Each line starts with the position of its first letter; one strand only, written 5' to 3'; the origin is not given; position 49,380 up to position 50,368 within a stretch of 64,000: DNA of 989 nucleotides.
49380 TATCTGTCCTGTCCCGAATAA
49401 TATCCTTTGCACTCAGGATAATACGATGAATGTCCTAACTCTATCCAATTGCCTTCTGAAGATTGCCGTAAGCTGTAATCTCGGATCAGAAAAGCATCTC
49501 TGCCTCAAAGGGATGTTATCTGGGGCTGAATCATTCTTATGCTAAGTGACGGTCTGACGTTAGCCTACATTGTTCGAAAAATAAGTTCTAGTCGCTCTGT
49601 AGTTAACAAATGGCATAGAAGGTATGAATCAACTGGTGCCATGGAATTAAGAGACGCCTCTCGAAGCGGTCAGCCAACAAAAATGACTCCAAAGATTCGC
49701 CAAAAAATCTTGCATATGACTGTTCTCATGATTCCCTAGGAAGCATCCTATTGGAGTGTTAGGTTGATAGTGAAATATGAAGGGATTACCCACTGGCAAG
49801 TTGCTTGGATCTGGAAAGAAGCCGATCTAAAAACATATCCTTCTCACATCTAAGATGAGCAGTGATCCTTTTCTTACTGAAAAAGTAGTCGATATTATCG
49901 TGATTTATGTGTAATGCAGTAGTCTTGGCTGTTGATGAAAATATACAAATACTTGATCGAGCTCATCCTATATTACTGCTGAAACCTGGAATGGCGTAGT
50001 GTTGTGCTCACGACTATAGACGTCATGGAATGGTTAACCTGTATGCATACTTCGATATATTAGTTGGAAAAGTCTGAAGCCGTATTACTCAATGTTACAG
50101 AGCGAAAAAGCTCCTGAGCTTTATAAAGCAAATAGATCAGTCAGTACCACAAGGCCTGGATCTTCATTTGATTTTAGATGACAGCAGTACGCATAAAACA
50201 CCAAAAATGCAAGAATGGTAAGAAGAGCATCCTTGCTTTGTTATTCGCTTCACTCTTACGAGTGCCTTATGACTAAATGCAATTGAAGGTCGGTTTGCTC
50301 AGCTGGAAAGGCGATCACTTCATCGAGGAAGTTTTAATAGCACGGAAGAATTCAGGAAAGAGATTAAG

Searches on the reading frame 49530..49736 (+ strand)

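Call 89: search_protein_families(library=pfam, proteins=[window:49530-49736:+], max_evalue=1)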
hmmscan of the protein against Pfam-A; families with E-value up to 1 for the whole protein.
seq(69 aa): 6 families
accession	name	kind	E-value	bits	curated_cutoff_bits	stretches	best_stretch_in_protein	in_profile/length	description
PF13565.12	HTH_32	-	2.2e-07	31.7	33.7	1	25-63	2-40/73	Homeodomain-like domain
PF13551.12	HTH_29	-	2.5e-07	31.1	28.1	1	1-58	4-64/64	Winged helix-turn helix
PF00292.24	PAX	-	0.0019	18.5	22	1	2-61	27-85/125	'Paired box' domain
PF13384.12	HTH_23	-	0.0036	17.5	24.6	1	1-36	10-45/50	Homeodomain-like domain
PF08222.17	HTH_CodY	-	0.048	13.7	27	1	9-43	5-39/61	CodY helix-turn-helix domain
PF06056.18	Terminase_5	-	0.13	12.6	20.3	1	8-50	13-55/58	Putative ATPase subunit of terminase (gpP-like)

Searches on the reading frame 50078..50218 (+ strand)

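Call 89: search_protein_families(library=pfam, proteins=[window:50078-50218:+], max_evalue=1)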
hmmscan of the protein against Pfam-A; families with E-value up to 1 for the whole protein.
seq(47 aa): 1 family
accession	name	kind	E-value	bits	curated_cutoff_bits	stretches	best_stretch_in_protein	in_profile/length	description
PF13358.12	DDE_3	-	0.00012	22.3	28.6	1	4-47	56-99/146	DDE superfamily endonuclease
